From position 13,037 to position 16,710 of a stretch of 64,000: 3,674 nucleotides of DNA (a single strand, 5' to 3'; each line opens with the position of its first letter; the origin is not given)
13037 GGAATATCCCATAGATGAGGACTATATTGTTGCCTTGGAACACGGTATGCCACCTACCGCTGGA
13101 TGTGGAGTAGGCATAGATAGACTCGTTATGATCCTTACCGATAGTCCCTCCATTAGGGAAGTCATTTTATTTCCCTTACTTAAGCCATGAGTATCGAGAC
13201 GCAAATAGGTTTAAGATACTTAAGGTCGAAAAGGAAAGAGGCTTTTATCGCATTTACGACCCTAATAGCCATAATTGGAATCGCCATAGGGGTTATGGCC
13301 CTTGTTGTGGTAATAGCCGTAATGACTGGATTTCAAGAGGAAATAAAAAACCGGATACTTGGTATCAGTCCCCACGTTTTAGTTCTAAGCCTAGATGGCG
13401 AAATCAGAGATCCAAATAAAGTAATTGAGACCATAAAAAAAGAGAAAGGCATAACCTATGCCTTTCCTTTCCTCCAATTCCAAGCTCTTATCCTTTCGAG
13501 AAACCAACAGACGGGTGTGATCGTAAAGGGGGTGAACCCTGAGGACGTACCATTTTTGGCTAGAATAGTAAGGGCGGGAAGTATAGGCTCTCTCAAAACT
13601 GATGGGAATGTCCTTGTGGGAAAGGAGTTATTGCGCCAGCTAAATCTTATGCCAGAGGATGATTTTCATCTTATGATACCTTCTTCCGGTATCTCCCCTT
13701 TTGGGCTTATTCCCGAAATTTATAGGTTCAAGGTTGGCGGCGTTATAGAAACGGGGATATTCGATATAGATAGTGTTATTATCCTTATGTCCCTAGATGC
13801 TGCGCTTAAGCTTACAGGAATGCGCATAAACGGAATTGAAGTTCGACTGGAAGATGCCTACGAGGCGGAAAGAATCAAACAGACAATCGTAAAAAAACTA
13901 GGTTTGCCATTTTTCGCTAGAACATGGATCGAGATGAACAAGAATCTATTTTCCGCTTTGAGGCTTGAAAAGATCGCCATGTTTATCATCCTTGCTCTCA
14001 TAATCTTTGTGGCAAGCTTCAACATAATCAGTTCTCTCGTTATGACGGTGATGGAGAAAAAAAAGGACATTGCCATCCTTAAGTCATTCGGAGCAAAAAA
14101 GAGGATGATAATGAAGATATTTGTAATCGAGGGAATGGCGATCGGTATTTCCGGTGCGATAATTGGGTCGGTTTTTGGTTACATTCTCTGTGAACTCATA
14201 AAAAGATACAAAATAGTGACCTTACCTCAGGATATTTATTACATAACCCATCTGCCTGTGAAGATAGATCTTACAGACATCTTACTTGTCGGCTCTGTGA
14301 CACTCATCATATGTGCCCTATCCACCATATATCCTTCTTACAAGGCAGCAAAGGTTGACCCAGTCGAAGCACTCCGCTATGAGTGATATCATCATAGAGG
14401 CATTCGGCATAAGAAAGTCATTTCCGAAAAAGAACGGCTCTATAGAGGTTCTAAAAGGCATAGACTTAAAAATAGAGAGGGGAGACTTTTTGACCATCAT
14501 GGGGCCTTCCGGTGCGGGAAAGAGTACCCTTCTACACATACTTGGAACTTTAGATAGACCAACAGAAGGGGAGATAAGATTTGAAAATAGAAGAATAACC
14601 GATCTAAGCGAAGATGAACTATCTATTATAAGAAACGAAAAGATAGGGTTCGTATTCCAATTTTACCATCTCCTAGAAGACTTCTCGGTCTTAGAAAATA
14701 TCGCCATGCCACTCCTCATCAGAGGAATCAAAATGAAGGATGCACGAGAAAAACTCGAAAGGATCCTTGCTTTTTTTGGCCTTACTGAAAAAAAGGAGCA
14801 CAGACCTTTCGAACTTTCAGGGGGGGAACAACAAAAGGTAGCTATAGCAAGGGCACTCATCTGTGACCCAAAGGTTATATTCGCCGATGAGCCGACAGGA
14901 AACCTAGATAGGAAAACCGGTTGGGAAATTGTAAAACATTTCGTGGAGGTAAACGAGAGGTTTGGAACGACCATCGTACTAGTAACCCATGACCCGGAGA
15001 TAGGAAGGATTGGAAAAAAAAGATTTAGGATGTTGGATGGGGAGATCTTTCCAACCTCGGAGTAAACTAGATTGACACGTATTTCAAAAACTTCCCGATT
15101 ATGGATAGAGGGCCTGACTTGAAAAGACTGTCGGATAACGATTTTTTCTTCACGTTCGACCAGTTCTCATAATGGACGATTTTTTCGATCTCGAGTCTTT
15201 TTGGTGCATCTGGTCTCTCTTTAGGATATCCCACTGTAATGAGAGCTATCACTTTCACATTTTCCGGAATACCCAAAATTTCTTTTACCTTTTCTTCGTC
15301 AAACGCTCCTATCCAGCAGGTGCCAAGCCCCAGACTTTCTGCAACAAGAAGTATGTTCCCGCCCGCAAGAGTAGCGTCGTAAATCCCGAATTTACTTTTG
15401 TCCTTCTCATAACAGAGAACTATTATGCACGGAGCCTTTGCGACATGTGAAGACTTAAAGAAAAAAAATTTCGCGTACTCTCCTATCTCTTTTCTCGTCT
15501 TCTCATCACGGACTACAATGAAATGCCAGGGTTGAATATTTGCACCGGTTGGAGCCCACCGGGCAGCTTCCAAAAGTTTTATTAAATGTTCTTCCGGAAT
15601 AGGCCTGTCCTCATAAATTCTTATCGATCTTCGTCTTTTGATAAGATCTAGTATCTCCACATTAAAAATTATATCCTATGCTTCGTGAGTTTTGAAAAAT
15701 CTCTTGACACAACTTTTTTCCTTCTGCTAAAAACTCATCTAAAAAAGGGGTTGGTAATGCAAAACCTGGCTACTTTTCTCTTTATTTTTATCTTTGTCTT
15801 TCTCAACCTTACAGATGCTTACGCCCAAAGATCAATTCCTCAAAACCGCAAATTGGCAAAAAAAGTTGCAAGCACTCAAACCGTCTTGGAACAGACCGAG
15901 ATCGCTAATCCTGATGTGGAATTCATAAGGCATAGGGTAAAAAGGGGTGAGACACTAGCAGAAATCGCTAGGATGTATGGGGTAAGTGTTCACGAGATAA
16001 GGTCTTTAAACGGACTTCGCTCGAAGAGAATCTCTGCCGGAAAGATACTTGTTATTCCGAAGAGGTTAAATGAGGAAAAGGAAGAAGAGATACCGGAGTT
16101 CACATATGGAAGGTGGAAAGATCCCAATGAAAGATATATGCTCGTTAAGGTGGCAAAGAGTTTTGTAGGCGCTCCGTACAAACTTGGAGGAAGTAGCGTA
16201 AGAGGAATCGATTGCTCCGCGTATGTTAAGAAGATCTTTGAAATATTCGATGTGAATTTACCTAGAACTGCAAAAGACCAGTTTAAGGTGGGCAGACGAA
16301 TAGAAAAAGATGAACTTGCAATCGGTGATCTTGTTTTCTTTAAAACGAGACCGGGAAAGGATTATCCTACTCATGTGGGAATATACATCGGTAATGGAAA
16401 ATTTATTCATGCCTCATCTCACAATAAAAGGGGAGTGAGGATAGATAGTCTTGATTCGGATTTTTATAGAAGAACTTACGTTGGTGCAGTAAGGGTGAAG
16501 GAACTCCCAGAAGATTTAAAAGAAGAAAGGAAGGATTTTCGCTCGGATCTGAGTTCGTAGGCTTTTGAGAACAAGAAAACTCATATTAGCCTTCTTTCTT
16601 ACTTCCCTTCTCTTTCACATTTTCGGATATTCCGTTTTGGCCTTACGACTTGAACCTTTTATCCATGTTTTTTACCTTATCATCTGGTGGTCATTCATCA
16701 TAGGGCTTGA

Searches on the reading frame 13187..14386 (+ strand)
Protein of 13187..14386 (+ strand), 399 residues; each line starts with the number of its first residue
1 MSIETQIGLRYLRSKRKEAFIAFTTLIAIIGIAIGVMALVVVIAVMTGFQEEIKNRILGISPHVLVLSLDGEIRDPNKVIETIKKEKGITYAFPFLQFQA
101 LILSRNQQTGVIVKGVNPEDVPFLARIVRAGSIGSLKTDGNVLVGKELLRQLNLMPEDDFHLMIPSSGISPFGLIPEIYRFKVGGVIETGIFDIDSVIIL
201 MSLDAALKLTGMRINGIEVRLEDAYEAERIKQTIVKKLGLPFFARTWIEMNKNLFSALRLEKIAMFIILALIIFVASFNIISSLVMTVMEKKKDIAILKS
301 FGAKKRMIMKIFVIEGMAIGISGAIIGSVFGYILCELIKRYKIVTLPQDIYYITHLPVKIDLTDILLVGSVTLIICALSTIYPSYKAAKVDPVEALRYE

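Call 14: search_protein_families(library=pfam, proteins=[window:13187-14386:+], max_evalue=0.00001)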
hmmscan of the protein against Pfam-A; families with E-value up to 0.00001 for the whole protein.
window:13187-14386:+ (399 aa): 2 families
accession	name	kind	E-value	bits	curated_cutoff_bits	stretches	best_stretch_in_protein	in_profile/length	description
PF02687.27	FtsX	-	1.5e-21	77.1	25.5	1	266-392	1-120/120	FtsX-like permease C-terminal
PF12704.14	MacB_PCD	-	7.9e-13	49.6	27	1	25-235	1-205/207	MacB-like periplasmic core domain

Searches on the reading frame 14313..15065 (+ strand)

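Call 13: search_protein_families(library=pfam, proteins=[window:14313-15065:+], max_evalue=0.00001)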
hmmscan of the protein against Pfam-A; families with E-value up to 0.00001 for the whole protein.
window:14313-15065:+ (250 aa): 2 families
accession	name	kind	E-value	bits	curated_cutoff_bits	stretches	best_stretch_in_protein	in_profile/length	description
PF00005.33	ABC_tran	-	2.1e-34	119.5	25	1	47-195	1-136/137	ABC transporter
PF13304.12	AAA_21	-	7.6e-07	29.9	27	0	116-230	178-302/304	AAA domain, putative AbiEii toxin, Type IV TA system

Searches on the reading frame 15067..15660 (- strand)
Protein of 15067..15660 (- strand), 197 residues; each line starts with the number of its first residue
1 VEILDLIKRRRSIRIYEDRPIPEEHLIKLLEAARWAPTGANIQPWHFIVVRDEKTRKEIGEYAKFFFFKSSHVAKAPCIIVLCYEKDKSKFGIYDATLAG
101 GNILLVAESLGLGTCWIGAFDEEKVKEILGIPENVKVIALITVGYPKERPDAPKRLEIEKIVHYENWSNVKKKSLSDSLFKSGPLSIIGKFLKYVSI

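Call 13: search_protein_families(library=pfam, proteins=[window:15067-15660:-], max_evalue=0.00001)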
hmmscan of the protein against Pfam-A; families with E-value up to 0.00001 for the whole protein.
window:15067-15660:- (197 aa): 2 families
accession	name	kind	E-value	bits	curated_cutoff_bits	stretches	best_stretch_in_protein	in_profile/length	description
PF00881.29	Nitroreductase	-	1.1e-38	133.4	23.5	1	7-145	1-167/167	Nitroreductase family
PF14512.11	TM1586_NiRdase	-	4.4e-19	69.4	27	1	71-166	61-153/215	Putative TM nitroreductase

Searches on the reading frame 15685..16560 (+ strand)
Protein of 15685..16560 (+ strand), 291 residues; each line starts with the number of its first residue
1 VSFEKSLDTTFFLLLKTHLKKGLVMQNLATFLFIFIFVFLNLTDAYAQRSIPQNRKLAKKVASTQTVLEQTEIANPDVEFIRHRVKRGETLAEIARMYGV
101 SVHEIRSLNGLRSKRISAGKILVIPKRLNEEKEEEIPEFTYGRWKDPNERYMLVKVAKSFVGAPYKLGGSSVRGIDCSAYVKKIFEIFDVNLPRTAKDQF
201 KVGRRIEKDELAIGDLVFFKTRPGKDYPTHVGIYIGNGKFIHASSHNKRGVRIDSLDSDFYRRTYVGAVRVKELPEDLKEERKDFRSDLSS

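Call 13: search_protein_families(library=pfam, proteins=[window:15685-16560:+], max_evalue=0.00001)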
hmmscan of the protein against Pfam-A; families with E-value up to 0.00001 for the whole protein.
window:15685-16560:+ (291 aa): 2 families
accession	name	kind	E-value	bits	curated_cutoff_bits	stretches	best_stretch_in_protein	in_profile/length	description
PF00877.26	NLPC_P60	-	5.5e-29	100.7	23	1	162-270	1-105/105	NlpC/P60 family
PF01476.26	LysM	-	1e-13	51.4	20.9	1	83-125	1-43/43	LysM domain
